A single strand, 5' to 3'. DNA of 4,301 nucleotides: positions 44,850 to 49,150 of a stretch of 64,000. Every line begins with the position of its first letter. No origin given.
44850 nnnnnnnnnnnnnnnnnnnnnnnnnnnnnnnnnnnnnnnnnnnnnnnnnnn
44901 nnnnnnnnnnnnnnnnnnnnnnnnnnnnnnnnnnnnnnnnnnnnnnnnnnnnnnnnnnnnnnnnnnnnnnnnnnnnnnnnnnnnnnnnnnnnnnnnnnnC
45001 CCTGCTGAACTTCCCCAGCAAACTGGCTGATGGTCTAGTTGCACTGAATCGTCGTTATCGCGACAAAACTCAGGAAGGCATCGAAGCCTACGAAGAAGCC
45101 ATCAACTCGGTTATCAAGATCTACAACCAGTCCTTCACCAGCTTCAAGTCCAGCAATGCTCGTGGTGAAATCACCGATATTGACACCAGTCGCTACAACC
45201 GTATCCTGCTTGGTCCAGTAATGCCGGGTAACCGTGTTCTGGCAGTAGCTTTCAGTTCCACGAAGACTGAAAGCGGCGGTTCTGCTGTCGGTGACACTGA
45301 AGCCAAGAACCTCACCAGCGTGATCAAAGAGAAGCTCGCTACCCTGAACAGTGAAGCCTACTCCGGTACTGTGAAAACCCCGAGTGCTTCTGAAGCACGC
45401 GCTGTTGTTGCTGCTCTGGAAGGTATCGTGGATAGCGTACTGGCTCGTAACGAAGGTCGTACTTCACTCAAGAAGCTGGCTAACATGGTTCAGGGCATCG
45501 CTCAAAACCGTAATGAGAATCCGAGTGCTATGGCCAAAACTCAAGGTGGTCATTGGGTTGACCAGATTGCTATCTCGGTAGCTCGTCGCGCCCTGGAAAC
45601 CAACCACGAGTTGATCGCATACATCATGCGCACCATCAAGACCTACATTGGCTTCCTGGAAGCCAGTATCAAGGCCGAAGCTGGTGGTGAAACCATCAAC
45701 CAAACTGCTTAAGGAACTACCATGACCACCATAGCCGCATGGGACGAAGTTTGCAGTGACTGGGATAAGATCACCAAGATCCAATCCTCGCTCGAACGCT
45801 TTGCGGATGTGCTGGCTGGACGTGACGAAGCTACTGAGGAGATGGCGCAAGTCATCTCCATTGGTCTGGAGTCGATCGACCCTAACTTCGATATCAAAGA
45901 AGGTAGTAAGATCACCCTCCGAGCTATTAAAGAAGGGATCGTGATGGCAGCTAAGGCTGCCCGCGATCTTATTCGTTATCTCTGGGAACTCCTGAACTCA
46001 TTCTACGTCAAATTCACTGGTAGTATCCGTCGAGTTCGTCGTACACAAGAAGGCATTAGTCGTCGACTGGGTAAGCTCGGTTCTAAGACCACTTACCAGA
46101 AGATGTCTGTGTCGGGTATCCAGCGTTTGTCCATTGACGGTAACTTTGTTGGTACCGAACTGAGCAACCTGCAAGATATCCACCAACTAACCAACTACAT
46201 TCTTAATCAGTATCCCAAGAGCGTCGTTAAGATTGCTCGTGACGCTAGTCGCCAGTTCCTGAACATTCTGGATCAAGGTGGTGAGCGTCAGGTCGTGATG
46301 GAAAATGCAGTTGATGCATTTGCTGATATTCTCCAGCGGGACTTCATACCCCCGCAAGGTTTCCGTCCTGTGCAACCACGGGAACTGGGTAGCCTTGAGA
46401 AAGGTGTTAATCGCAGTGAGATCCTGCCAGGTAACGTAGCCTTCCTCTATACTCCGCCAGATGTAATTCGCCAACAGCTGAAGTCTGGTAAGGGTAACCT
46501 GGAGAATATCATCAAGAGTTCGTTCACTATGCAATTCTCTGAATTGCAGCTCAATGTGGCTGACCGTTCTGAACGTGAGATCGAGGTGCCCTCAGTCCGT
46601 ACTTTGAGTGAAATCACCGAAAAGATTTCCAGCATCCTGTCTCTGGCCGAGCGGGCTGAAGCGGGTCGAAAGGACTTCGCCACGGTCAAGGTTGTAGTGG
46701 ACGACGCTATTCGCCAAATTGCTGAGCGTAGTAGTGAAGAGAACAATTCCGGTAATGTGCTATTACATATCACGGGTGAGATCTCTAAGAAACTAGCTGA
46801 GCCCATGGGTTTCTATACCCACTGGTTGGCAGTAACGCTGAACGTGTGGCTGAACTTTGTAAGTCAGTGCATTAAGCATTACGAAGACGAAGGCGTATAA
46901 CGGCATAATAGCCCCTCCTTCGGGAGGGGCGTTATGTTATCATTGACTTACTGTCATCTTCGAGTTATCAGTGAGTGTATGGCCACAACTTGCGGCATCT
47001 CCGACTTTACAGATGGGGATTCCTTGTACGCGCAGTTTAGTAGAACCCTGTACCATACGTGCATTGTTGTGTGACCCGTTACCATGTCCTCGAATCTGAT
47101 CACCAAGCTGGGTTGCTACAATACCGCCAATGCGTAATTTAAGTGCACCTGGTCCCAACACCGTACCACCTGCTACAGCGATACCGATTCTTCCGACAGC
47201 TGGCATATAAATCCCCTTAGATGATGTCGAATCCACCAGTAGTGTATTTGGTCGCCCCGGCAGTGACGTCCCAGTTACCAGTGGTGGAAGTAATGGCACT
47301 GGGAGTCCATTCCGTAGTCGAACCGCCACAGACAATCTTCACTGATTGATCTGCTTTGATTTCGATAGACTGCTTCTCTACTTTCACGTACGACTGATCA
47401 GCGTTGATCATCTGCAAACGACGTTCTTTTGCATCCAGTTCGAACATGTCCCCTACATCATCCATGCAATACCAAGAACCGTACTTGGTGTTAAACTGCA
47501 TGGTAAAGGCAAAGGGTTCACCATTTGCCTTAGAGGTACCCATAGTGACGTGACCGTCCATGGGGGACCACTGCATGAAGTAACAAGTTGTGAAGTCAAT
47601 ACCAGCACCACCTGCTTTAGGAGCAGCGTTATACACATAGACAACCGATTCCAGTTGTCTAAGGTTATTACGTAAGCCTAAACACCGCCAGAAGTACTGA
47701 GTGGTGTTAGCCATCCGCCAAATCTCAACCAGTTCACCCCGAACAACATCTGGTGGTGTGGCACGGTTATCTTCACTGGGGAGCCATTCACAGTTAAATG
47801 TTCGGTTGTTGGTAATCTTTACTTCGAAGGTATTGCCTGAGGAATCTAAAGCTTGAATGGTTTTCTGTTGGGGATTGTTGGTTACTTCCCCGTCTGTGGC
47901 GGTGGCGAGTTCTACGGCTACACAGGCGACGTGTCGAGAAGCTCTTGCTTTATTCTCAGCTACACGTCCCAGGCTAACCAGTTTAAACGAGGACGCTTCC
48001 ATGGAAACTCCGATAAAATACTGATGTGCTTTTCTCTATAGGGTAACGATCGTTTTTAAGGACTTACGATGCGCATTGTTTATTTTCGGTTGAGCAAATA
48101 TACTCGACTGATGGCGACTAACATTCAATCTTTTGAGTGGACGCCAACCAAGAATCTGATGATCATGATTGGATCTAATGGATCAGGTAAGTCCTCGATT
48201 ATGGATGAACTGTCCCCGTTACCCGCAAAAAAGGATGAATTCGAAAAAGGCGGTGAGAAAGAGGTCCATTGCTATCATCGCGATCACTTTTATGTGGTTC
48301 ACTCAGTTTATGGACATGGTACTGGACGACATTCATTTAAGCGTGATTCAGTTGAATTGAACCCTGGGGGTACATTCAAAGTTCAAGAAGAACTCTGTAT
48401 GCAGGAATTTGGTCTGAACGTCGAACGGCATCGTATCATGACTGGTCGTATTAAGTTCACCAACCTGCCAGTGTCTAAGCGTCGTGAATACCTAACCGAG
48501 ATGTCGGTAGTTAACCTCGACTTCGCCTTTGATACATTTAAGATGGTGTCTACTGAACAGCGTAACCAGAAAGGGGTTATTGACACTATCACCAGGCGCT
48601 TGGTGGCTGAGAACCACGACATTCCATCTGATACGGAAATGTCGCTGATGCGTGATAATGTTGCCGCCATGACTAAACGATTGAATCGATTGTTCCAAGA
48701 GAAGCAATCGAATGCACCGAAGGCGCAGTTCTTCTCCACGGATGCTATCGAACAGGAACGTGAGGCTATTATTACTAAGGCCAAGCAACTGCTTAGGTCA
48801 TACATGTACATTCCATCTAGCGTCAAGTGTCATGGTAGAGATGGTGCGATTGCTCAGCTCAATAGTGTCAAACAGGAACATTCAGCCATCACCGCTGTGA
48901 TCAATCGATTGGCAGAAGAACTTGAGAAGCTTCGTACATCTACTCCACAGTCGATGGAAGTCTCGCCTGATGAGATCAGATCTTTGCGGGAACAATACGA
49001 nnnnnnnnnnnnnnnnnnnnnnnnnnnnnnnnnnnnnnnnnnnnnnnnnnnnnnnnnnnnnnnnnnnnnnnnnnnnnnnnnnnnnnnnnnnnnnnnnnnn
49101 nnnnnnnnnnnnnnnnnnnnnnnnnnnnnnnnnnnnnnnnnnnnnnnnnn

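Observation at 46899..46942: TATG motif directly 3' of the hairpins on both strands, even at convergent gene ends: terminator or late promoter?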

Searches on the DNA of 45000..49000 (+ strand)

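Call 3: search_dna_similar(query=window:45000-49000:+, collection=phages, mode=near, max_rows=15)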
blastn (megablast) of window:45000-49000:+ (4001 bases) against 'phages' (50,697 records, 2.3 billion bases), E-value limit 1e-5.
No match.

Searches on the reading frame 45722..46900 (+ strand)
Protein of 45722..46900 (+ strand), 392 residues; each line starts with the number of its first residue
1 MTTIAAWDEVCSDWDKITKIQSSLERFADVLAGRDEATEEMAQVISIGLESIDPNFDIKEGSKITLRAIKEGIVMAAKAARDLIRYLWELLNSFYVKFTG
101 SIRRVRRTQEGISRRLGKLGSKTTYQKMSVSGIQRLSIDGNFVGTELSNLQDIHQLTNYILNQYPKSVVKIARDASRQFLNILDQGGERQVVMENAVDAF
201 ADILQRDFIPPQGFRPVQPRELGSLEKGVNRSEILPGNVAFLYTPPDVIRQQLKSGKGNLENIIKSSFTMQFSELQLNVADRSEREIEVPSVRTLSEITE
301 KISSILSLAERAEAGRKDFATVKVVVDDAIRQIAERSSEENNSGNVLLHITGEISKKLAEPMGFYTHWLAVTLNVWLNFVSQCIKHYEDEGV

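Call 5: search_protein_families(library=phrogs, proteins=[window:45722-46900:+])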
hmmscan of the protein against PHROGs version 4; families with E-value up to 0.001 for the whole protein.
window:45722-46900:+ (392 aa): 3 families
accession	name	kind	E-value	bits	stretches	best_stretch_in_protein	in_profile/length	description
phrog_8282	-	head and packaging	5.5e-157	525.1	1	1-392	156-571/571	internal head protein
phrog_2497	-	head and packaging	4.8e-09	36.8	1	49-327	127-366/455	internal head protein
phrog_6807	-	head and packaging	4.3e-08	33.7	1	9-174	99-282/462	internal head protein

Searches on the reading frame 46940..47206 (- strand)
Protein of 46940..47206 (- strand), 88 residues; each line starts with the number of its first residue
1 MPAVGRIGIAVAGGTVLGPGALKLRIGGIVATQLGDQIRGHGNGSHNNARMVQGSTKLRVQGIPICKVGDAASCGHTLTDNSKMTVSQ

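Call 87: search_protein_families(library=phrogs, proteins=[window:46940-47206:-], max_evalue=0.001)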
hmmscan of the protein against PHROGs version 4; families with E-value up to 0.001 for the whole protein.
window:46940-47206:- (88 aa): 1 family
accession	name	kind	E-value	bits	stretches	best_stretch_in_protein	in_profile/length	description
phrog_281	-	moron, auxiliary metabolic gene and host takeover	1e-12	49.1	1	10-85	38-118/169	PAAR motif of membran proteins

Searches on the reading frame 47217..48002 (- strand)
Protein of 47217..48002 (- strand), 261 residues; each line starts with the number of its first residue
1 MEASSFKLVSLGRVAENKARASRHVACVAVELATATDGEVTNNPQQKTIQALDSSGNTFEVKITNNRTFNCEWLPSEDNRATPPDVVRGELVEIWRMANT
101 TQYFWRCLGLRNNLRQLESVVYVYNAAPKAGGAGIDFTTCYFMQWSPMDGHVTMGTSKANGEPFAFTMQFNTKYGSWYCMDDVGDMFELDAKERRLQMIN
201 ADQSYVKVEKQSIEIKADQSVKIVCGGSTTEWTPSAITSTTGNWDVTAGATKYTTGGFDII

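Call 5: search_protein_families(library=phrogs, proteins=[window:47217-48002:-])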
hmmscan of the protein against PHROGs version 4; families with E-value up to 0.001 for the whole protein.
window:47217-48002:- (261 aa): 1 family
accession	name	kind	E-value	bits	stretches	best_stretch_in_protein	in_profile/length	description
phrog_3216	-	tail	2.8e-99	333.8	1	1-249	1-250/325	baseplate assembly protein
